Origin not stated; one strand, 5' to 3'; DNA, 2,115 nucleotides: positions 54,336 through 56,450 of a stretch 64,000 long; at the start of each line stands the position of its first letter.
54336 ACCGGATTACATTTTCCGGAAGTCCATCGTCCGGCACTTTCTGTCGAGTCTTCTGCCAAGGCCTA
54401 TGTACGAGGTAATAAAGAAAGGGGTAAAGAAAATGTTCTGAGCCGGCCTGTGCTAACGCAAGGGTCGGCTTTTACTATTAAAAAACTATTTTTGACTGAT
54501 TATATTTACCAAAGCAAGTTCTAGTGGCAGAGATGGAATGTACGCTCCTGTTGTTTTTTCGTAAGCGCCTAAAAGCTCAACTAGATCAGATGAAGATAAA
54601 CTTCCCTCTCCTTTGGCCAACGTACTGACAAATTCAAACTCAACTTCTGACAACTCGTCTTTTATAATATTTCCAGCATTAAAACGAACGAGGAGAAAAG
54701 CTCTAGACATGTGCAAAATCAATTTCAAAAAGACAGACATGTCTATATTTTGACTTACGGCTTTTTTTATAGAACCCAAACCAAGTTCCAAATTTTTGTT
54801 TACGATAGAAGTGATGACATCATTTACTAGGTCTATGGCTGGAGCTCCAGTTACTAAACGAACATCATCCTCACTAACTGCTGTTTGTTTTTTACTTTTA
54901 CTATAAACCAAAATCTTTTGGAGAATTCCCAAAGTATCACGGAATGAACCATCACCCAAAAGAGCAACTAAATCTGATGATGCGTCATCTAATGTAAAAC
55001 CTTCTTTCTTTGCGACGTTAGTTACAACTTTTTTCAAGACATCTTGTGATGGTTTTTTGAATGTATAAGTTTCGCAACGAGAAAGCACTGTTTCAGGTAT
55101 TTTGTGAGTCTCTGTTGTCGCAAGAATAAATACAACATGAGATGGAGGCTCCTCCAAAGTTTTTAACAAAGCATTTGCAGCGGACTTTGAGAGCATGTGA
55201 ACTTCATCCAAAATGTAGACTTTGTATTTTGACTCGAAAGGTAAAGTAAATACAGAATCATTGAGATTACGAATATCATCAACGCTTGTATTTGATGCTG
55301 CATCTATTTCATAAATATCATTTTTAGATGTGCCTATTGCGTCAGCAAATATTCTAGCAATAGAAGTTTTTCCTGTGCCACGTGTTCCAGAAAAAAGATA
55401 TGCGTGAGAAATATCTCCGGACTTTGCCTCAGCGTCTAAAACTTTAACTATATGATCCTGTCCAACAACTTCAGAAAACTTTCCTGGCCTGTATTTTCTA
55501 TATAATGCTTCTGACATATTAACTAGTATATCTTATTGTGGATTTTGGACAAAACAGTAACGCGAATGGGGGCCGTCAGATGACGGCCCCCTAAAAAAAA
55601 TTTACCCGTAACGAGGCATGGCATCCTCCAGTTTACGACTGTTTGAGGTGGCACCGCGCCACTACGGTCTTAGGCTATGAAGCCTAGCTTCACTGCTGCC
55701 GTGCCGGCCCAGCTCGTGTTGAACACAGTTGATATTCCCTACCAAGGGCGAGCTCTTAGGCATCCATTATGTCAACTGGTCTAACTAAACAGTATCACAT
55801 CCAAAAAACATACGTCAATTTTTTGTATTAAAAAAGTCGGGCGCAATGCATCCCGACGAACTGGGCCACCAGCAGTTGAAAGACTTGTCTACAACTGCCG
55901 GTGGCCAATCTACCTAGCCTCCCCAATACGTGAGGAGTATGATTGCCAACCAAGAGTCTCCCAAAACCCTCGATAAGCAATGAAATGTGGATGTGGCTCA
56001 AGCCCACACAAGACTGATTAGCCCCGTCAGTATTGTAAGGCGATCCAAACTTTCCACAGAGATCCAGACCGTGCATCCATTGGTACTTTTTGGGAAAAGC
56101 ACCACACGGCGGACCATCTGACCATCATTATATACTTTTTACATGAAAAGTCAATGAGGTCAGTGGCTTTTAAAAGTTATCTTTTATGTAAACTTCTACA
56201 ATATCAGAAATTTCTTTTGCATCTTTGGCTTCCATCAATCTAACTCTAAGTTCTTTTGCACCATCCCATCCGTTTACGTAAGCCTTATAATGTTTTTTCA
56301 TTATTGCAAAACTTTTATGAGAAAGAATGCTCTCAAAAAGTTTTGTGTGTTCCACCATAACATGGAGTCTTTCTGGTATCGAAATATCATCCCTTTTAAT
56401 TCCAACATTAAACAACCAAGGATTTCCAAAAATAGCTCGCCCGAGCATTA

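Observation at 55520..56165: ~640-bp GC-rich structured non-coding block between dnaX and dusB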

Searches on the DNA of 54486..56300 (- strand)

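Call 4: search_rna_families(source=window, start=55400, end=56300, threshold=evalue, max_evalue=10, show_alignments=4)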
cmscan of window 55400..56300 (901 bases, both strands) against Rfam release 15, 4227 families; matches with E-value up to 10: 12.
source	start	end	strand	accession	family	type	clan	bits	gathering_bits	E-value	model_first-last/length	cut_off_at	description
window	55464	55537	-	RF00203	snoR160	Gene; snRNA; snoRNA; CD-box;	-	22.6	42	0.86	1-80/80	no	Small nucleolar RNA R160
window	55511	55538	+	RF01353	CRISPR-DR44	Gene; CRISPR;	-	20.5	35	1.9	1-28/28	no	CRISPR RNA direct repeat element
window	55864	55906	-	RF03739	mir-4529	Gene; miRNA;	-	18.8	88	1.1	12-72/83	no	mir-4529 microRNA precursor family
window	55860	55919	-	RF01813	rdlD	Gene; antitoxin;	-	16.2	50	2.6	1-66/66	no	rdlD antitoxin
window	56206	56220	+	RF00489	ctRNA_p42d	Gene; antisense;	-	16.1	50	2.7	1-46/46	no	ctRNA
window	55864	55906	+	RF03739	mir-4529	Gene; miRNA;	-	16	88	6.3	12-72/83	no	mir-4529 microRNA precursor family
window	56113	56167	+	RF04204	mir-3473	Gene; miRNA;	-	15.6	71.8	4.4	1-78/78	no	mir-3473 microRNA precursor family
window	56101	56188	+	RF01934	bxd_6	Gene; lncRNA;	-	14.3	50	8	1-93/93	no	Bithoraxoid conserved region 6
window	55719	55885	-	RF02043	HOTTIP_4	Gene; lncRNA;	-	14.3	45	8.7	1-166/166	no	HOXA transcript at the distal tip, conserved region 4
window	55820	55892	-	RF01838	sobemo_FSE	Cis-reg; frameshift_element;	-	14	55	7.7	1-79/79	no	sobemovirus ribosomal frameshift elemental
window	55864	55906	-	RF00764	mir-191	Gene; miRNA;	-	13.6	54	9.7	22-69/91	no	mir-191 microRNA precursor family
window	55568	55607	+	RF01792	eiav_FSE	Cis-reg; frameshift_element;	-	12.6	40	4.5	1-35/35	no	ribosomal frameshift site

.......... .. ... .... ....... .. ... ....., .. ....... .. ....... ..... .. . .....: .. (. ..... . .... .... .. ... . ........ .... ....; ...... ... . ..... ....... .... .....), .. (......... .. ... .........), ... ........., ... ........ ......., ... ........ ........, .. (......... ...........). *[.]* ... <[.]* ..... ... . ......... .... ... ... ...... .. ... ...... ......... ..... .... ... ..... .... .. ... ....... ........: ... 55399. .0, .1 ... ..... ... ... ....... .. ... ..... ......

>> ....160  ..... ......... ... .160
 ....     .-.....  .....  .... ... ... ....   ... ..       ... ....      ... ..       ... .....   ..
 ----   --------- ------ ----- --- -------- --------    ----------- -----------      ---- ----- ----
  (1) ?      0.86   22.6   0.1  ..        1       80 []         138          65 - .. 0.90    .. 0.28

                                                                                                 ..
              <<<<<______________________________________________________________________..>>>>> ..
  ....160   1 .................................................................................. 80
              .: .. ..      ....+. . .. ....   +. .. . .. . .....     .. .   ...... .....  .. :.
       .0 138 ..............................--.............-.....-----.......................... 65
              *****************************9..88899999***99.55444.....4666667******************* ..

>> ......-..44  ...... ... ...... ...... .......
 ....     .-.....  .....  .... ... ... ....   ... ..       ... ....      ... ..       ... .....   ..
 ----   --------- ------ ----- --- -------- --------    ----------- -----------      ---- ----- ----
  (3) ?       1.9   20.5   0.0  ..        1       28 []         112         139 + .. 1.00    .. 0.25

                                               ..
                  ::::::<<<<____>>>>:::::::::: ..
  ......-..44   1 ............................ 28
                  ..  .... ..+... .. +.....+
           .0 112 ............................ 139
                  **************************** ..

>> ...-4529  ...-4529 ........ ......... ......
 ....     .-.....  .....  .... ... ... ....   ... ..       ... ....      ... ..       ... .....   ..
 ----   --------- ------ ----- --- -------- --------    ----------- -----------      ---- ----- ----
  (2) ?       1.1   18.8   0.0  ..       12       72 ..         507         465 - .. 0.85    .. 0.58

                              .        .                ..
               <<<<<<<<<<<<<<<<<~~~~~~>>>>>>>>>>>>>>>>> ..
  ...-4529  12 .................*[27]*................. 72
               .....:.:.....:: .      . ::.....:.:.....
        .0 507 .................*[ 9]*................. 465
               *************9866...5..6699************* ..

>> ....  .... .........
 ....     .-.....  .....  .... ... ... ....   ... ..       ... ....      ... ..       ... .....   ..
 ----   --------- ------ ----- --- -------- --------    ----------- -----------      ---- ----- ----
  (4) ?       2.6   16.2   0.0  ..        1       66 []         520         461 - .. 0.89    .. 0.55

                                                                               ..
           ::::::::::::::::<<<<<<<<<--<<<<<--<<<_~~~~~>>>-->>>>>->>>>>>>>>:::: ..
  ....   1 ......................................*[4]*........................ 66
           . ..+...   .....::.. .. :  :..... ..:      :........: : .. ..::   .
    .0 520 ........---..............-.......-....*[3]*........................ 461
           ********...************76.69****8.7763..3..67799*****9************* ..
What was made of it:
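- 55560..55785 (-): Unit B, a structured RNA of about 225 nt. Both ends are inferred. No Rfam match (call 4).
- On 6S RNA: No 6S hit at E<=10 (call 4).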

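Call 13: search_rna_families(sources=[L001, L002, L003, L004, L005, L006, L007, L008, L009, L010, L011, L012, L013, L014, L015, L016], threshold=gathering)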
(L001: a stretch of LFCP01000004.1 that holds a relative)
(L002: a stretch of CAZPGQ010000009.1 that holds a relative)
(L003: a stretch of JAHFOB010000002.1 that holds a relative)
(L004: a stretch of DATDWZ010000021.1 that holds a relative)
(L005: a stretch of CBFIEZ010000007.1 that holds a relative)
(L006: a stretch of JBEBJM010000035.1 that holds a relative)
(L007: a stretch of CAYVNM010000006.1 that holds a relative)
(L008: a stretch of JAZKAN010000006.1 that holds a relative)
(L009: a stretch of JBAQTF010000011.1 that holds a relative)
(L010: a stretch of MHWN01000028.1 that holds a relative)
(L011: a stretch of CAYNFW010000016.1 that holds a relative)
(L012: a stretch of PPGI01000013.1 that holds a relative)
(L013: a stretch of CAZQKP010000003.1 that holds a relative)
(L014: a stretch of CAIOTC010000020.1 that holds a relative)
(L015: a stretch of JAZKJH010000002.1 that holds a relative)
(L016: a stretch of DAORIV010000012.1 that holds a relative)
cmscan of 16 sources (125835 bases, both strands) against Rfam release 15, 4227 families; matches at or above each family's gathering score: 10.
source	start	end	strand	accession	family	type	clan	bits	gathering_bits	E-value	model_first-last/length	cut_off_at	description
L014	2322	2392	+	RF00005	tRNA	Gene; tRNA;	CL00001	63.5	29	3.9e-11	1-71/71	no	tRNA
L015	7584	7654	+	RF00005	tRNA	Gene; tRNA;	CL00001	62.3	29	7.9e-11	1-71/71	no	tRNA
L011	5069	5139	+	RF00005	tRNA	Gene; tRNA;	CL00001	61.1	29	1.7e-10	1-71/71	no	tRNA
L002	6590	6660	+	RF00005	tRNA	Gene; tRNA;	CL00001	59.4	29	5e-10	1-71/71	no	tRNA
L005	5816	5886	+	RF00005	tRNA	Gene; tRNA;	CL00001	59.4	29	5e-10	1-71/71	no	tRNA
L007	5825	5895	+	RF00005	tRNA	Gene; tRNA;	CL00001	59.4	29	5e-10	1-71/71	no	tRNA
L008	5073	5143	+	RF00005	tRNA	Gene; tRNA;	CL00001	59.4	29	5e-10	1-71/71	no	tRNA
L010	5304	5374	+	RF00005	tRNA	Gene; tRNA;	CL00001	58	29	1.2e-09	1-71/71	no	tRNA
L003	4931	5001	+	RF00005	tRNA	Gene; tRNA;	CL00001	57.6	29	1.6e-09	1-71/71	no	tRNA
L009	6068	6138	-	RF00005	tRNA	Gene; tRNA;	CL00001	56.4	29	3.3e-09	1-71/71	no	tRNA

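Call 28: search_rna_families(source=L002, start=2900, end=4000, threshold=evalue, max_evalue=10, show_alignments=3)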
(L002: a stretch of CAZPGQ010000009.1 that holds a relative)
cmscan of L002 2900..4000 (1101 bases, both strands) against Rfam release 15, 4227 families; matches with E-value up to 10: 5.
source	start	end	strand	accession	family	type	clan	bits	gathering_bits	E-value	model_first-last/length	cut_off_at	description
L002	3473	3531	+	RF00240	RNA-OUT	Gene; antisense;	-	21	41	0.4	1-70/70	no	RNA-OUT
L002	2913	3041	-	RF00437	HLE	Cis-reg;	-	20.2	60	0.33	1-130/130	no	Hairy RNA localisation element (HLE)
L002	3289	3360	+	RF02866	ncS16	Gene; sRNA;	-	18.5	48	0.81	1-83/83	no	Burkholderia sRNA 16 (Bc_KC_sr1)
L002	2952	3021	+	RF00743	mir-308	Gene; miRNA;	-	16.8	60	2.4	1-63/63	no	mir-308 microRNA precursor family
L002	3160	3251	+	RF01477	rli43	Gene; sRNA;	-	16.5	100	0.24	80-173/255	no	Listeria sRNA rli43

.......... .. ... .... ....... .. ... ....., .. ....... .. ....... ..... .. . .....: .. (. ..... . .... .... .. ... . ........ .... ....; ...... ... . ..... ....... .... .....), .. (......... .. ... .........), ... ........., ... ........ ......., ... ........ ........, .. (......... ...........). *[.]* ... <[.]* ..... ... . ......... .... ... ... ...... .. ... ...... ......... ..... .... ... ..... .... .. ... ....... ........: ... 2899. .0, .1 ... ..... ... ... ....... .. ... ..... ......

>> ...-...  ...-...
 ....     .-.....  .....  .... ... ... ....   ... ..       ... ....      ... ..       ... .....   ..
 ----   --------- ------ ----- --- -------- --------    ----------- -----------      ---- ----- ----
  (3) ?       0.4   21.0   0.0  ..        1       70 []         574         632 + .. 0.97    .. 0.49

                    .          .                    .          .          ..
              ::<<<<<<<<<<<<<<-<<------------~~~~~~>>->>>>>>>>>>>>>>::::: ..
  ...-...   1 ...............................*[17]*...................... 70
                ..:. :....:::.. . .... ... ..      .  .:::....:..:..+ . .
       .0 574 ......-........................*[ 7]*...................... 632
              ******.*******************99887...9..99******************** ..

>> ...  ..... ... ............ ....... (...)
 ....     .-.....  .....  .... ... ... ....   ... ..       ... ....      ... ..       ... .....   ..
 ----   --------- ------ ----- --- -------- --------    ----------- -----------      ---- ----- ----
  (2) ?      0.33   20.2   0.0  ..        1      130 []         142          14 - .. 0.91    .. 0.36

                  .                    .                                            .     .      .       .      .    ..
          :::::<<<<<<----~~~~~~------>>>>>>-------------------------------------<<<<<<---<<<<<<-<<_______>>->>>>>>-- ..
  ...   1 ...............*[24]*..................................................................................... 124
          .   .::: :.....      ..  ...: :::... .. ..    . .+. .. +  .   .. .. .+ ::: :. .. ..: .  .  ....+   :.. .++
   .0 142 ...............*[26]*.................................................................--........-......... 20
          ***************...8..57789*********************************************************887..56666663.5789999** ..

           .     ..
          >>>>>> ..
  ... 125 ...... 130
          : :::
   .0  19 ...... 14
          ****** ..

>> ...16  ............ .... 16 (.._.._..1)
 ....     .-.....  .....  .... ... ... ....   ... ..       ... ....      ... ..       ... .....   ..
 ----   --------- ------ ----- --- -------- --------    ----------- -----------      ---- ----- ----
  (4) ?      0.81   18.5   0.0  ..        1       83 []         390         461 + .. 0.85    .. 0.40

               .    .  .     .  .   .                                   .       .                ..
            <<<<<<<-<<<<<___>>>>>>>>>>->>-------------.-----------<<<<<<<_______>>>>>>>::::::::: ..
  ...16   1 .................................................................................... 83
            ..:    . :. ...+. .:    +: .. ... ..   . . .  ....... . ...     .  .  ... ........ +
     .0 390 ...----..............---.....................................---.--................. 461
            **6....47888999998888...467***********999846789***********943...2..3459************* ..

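Call 50: search_rna_families(source=window, start=55815, end=56130, threshold=evalue, max_evalue=10, show_alignments=3)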
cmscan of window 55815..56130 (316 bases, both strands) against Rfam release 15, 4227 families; matches with E-value up to 10: 4.
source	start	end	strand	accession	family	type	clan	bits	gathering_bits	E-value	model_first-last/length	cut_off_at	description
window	55864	55906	-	RF03739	mir-4529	Gene; miRNA;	-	18.8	88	0.4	12-72/83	no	mir-4529 microRNA precursor family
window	55860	55919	-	RF01813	rdlD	Gene; antitoxin;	-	16.2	50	0.92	1-66/66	no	rdlD antitoxin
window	55864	55906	+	RF03739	mir-4529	Gene; miRNA;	-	16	88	2.2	12-72/83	no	mir-4529 microRNA precursor family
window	55864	55906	-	RF00764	mir-191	Gene; miRNA;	-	13.6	54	3.4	22-69/91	no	mir-191 microRNA precursor family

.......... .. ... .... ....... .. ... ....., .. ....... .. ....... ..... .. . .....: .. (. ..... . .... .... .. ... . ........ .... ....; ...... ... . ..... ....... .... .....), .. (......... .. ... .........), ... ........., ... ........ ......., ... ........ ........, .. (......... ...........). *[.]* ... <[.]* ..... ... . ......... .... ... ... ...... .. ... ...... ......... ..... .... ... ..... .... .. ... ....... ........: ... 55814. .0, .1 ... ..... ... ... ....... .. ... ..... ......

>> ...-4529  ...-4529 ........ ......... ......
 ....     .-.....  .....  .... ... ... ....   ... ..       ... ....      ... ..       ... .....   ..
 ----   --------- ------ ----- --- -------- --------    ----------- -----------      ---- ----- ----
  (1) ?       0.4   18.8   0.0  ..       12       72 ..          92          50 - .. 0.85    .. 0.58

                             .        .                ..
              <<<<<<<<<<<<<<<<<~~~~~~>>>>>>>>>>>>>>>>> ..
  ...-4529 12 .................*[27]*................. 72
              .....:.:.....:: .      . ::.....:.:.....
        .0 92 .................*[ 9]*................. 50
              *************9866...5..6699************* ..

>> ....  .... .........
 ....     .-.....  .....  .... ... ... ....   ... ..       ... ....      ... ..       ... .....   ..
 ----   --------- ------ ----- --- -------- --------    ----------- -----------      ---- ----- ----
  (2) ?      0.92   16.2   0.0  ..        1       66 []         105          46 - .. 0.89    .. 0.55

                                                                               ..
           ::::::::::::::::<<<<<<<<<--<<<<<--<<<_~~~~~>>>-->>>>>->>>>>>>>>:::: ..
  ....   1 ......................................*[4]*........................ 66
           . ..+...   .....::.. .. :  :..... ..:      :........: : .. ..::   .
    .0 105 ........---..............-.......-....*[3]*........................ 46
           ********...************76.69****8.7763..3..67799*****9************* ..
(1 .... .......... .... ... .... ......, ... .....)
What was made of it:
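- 55830..56120 (-): Unit A, a structured RNA of about 290 nt. It has five hairpin domains followed by a terminator. The 5' end is inferred from the promoter. No Rfam match (calls 4, 50).
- On RNase P RNA (bacterial type A/B): No hit at E<=10, even with unit A searched alone (calls 4, 50).
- No RNase P, SRP, 6S or tmRNA match at E<=10, even on 316 nt alone (calls 4, 50).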

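Call 54: search_rna_families(sources=[L017, L018, L019, L020, L021, L022, L023, L024, L025, L026, L027, L028, L029, L030, L031, L032, L033, L034, L035, L036], threshold=gathering)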
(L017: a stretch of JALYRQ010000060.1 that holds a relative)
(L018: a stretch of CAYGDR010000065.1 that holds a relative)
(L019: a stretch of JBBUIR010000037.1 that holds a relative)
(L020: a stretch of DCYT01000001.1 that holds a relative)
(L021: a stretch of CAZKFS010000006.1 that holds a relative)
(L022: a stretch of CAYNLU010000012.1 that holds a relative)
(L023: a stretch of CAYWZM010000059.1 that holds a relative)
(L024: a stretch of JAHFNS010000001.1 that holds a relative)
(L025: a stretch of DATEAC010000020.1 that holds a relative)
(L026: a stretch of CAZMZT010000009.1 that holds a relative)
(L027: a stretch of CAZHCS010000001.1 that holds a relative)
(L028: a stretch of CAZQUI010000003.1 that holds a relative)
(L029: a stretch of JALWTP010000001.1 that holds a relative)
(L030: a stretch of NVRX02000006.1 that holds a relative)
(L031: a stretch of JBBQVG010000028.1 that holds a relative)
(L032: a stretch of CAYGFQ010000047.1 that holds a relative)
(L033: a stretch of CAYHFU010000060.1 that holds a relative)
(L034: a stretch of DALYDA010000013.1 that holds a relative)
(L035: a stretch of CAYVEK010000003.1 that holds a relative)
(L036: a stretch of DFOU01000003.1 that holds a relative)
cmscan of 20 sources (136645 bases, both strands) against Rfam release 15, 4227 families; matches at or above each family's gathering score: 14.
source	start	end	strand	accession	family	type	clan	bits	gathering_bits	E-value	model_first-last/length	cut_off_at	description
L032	3520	3590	+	RF00005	tRNA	Gene; tRNA;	CL00001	65.9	29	9.2e-12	1-71/71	no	tRNA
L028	5084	5154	+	RF00005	tRNA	Gene; tRNA;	CL00001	65.8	29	9.8e-12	1-71/71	no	tRNA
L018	2049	2119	+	RF00005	tRNA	Gene; tRNA;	CL00001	64.8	29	1.8e-11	1-71/71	no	tRNA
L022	5554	5624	+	RF00005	tRNA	Gene; tRNA;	CL00001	64.2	29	2.6e-11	1-71/71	no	tRNA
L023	4027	4097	+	RF00005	tRNA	Gene; tRNA;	CL00001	64.2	29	2.6e-11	1-71/71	no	tRNA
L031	5263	5333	+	RF00005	tRNA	Gene; tRNA;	CL00001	61.7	29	1.3e-10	1-71/71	no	tRNA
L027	6491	6561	-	RF00005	tRNA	Gene; tRNA;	CL00001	60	29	3.8e-10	1-71/71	no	tRNA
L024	6804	6874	+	RF00005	tRNA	Gene; tRNA;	CL00001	59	29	7.1e-10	1-71/71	no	tRNA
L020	5039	5109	+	RF00005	tRNA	Gene; tRNA;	CL00001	58.1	29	1.2e-09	1-71/71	no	tRNA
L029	5718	5788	+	RF00005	tRNA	Gene; tRNA;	CL00001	58.1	29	1.2e-09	1-71/71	no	tRNA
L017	2100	2170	+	RF00005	tRNA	Gene; tRNA;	CL00001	57.2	29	2.3e-09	1-71/71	no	tRNA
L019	5045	5115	+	RF00005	tRNA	Gene; tRNA;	CL00001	56.7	29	3e-09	1-71/71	no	tRNA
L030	5061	5131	+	RF00005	tRNA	Gene; tRNA;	CL00001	56.1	29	4.5e-09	1-71/71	no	tRNA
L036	5035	5105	+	RF00005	tRNA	Gene; tRNA;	CL00001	50.8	29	1.3e-07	1-71/71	no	tRNA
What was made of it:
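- On SRP RNA (Bacteria_small_SRP / Bacteria_large_SRP): Rfam gathering searches of 36 Parcubacteria dnaX loci found only tRNAs (calls 13, 54).
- No SRP RNA is found next to dnaX in 36 Parcubacteria loci (calls 13, 54).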

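Call 60: build_rna_model(alignment_id=A6, structure=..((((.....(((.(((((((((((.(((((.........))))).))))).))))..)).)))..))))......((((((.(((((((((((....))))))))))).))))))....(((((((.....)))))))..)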
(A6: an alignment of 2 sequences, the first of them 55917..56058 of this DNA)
Model R1 built from alignment A6 (2 sequences, 142 columns); structure: as given.
model positions 142; base pairs 47; branch points 2; effective number of sequences 0.67; information 0.589 bits per position. Calibrated on 0.2 Mb of random sequence (short: E-values are rough).
structure used (alignment columns):
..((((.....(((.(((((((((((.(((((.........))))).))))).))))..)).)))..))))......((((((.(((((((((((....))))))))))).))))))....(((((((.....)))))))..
